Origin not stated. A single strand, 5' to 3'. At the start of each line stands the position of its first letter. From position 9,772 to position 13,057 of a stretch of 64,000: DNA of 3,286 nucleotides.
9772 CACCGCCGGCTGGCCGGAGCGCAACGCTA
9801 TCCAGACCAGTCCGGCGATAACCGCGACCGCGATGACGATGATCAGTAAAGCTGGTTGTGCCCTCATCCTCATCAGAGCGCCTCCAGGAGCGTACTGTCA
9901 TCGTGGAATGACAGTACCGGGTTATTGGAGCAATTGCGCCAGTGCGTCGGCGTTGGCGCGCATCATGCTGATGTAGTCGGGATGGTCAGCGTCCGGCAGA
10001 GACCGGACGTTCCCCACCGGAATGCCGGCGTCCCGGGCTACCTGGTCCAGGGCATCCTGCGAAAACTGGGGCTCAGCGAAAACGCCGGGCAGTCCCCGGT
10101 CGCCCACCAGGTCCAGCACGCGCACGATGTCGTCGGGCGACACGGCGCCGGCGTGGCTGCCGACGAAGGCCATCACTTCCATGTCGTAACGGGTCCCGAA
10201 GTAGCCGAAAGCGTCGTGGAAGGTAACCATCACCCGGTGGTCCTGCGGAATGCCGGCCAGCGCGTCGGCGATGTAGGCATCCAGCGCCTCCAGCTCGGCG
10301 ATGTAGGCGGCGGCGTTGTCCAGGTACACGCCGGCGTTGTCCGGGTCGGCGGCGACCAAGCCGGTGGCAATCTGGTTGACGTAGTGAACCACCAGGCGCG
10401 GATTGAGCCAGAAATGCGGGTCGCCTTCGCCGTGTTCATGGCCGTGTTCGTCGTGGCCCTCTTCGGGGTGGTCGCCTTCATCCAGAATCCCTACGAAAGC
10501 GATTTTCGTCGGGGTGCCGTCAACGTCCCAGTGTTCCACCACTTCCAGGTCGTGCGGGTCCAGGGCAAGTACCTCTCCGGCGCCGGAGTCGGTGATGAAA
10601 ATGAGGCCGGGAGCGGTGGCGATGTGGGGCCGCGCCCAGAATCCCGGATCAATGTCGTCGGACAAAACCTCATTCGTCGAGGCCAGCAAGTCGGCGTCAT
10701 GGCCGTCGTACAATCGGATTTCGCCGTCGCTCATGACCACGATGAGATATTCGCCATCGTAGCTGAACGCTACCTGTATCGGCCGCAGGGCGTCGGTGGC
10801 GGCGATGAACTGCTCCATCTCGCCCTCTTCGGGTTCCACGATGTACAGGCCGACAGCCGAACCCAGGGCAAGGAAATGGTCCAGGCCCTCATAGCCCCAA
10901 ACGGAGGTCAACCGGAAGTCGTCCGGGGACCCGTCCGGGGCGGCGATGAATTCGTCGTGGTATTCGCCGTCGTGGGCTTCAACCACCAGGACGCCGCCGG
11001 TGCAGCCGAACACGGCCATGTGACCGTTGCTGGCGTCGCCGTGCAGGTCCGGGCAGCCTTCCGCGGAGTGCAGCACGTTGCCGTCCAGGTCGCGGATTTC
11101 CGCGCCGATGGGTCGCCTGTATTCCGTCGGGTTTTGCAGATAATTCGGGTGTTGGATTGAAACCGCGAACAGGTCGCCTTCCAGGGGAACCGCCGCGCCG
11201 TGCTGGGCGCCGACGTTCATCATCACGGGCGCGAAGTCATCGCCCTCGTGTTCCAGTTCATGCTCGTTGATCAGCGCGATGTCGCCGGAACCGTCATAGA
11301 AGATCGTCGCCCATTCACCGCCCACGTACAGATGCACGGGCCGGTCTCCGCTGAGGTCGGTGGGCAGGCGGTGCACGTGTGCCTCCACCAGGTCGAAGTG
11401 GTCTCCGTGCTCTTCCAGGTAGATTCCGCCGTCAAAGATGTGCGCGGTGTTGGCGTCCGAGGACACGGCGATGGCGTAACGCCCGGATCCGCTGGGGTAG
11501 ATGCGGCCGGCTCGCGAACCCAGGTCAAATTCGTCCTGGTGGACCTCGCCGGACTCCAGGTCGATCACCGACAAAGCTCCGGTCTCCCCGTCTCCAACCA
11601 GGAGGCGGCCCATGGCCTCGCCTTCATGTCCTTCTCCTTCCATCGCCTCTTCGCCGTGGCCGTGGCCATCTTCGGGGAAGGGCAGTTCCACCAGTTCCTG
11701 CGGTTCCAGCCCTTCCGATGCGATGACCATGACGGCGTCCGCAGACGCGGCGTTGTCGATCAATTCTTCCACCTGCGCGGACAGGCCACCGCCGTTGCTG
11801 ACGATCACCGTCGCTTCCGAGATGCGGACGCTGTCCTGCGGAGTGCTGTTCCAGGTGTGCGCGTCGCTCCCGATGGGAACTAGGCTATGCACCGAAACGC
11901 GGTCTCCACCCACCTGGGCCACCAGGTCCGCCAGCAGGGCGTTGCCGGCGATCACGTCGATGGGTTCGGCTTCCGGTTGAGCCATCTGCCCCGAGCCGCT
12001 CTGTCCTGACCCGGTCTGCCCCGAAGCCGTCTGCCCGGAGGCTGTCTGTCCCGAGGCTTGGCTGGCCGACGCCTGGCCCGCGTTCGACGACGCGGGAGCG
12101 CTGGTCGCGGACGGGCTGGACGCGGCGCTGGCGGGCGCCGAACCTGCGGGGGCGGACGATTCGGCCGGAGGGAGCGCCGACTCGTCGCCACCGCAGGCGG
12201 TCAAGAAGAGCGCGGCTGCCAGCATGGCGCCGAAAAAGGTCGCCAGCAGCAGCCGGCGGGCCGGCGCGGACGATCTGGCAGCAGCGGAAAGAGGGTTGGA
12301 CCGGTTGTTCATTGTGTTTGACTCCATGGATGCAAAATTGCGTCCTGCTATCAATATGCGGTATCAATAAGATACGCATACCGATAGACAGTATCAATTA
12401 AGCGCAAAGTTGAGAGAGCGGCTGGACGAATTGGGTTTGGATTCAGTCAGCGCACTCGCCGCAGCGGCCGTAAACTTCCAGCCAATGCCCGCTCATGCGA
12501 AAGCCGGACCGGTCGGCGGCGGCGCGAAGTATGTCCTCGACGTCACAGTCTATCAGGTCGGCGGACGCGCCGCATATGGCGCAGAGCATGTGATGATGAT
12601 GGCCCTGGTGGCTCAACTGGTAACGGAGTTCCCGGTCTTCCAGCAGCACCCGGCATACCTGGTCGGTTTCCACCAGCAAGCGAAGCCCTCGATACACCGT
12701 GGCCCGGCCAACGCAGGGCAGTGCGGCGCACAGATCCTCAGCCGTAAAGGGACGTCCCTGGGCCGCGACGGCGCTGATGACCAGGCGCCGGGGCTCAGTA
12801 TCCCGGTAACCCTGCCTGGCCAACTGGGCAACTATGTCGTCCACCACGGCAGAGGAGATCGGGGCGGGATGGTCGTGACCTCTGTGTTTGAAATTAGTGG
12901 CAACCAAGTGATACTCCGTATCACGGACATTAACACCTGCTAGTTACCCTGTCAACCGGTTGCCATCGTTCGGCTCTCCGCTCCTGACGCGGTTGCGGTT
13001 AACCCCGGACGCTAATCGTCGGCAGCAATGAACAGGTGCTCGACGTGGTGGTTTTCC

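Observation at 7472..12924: Zur-linked zinc-uptake operon with non-canonical cargo and no ATPase gene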

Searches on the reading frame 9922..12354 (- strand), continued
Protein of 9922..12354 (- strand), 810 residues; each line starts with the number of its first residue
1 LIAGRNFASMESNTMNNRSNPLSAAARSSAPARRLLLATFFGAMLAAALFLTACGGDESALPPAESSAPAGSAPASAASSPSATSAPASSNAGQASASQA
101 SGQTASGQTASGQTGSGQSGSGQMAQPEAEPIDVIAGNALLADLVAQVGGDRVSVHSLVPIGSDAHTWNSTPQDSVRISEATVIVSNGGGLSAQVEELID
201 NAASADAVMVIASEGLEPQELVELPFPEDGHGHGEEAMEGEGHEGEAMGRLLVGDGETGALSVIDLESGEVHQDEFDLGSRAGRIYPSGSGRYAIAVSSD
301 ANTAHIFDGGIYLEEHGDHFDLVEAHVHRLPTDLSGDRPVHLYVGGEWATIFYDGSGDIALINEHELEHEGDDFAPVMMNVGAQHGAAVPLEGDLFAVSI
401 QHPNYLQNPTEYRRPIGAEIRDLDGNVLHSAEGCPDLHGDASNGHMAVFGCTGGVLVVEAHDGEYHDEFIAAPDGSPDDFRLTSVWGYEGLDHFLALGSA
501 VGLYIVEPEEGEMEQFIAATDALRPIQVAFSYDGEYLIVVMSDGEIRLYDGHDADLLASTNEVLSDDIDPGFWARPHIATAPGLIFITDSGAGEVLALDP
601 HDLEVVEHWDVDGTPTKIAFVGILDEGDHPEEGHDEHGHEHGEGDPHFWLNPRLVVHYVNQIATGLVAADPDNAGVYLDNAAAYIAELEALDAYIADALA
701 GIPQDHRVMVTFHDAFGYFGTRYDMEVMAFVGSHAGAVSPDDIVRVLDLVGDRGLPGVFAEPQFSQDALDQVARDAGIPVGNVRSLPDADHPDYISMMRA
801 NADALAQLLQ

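Call 86: search_protein_representatives(protein=window:9925-12312:-)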
Query: 796 residues. Proteins with E-value up to 0.001 (for the whole library): 18952; up to 1e-10: 9307; up to 1e-30: 406. The best 150 are listed.
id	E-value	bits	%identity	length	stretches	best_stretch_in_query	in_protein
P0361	1.4e-274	929.9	60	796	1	7-795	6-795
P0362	1.5e-175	602.5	52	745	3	389-795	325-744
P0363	7.8e-174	596.8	36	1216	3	233-766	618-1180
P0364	7.3e-173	593.6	70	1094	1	227-626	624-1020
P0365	2.5e-154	532.3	69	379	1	127-503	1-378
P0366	9.8e-153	527.0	58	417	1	232-611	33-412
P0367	3.1e-128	446.0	52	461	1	229-610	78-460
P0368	7.5e-118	411.7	36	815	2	20-629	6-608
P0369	3.0e-117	409.7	74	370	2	487-628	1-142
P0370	4.2e-114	399.3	39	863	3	214-631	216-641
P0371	9.8e-110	384.8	62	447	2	115-396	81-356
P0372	5.6e-108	379.0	36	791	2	86-633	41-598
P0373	9.8e-106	371.6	51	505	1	20-405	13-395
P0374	2.9e-101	356.8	58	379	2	612-795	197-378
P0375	4.4e-100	352.9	66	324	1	386-619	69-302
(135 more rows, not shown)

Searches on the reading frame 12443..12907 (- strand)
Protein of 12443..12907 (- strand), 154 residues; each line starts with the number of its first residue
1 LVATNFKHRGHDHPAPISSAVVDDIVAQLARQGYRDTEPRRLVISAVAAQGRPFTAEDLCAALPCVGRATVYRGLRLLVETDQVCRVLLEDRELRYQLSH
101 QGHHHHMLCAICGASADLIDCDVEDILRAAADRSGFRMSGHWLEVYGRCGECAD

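Call 3: search_protein_families(library=pfam, proteins=[window:12443-12907:-], max_evalue=0.01)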
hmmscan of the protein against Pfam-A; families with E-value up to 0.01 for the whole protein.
window:12443-12907:- (154 aa): 1 family
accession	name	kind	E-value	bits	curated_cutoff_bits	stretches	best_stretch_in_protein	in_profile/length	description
PF01475.25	FUR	-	9e-19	68.2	23.1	1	32-146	2-121/121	Ferric uptake regulator family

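Call 7: search_protein_families(library=ncbifam, proteins=[window:12443-12907:-], max_evalue=0.001)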
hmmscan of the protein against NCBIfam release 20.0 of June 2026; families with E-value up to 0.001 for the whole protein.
window:12443-12907:- (154 aa): 6 families
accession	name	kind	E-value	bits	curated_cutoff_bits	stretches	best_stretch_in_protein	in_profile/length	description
NF051892.1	TransRegFurBacil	equivalog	1.4e-16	60.9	220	1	22-153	5-144/149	ferric iron uptake transcriptional regulator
NF052545.1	TransRegPerRClab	equivalog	2.5e-13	50.2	180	1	58-153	41-135/138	transcriptional regulator PerR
NF006999.0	PRK09462.1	equivalog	4e-12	45.9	146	1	31-151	10-135/148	ferric iron uptake transcriptional regulator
NF051891.1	TransRegFurHelico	equivalog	1.8e-11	44.1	200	1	20-153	9-146/148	ferric iron uptake transcriptional regulator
NF047406.1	TransRegPerRTherm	equivalog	3.1e-09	37.2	200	1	60-152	34-125/130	manganese-dependent transcriptional regulator PerR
NF008646.0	PRK11639.1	equivalog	5e-09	36.1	167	1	35-153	23-147/171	zinc uptake transcriptional repressor Zur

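Call 36: search_solved_structures(query=window:12443-12907:-, max_evalue=0.001, show_alignments=0)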
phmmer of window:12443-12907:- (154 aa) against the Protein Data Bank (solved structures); distinct sequences matched with E-value up to 0.001: 22.
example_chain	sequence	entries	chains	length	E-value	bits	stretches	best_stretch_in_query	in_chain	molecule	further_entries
6d57_A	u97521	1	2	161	6.7e-16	61.7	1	30-153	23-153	Ferric uptake regulation protein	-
4ets_A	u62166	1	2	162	6.9e-16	61.7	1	30-153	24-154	Ferric uptake regulation protein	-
4i7h_A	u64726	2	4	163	7.5e-14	55.1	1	22-152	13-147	peroxide stress sensing regulator | Peroxide stress regulator PerR, FUR family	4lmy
2fe3_A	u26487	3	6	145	4.8e-13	52.4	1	27-153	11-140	Peroxide operon regulator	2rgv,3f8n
8j6w_A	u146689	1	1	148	7.9e-13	51.7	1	28-151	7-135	Ferric uptake regulation protein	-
2o03_A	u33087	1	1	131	1.4e-11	47.7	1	64-153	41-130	probable Zinc uptake regulation protein FurB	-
9ire_A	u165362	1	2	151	5.3e-11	45.8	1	24-153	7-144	Ferric uptake regulation protein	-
3mwm_A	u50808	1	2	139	9.6e-11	45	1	64-153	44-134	Putative metal uptake regulation protein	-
7vo0_G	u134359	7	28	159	2.1e-10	43.9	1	64-153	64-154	Putative metal uptake regulation protein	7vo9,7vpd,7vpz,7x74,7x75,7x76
2w57_A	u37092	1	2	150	2.9e-10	43.4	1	32-151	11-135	FERRIC UPTAKE REGULATION PROTEIN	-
1mzb_A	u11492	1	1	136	3.8e-10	43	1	27-148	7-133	ferric uptake regulation protein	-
4raz_A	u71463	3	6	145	7e-10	42.2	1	24-147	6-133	DNA-binding transcriptional dual regulator of siderophore biosynthesis and transport(Fur f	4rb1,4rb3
4ray_A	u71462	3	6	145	2.1e-09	40.6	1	30-147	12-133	DNA-binding transcriptional dual regulator of siderophore biosynthesis and transport(Fur f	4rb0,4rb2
5nbc_A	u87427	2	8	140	2.2e-09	40.6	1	31-153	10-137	Ferric uptake regulation protein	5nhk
3eyy_A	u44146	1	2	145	5.3e-09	39.3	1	24-153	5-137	Putative iron uptake regulatory protein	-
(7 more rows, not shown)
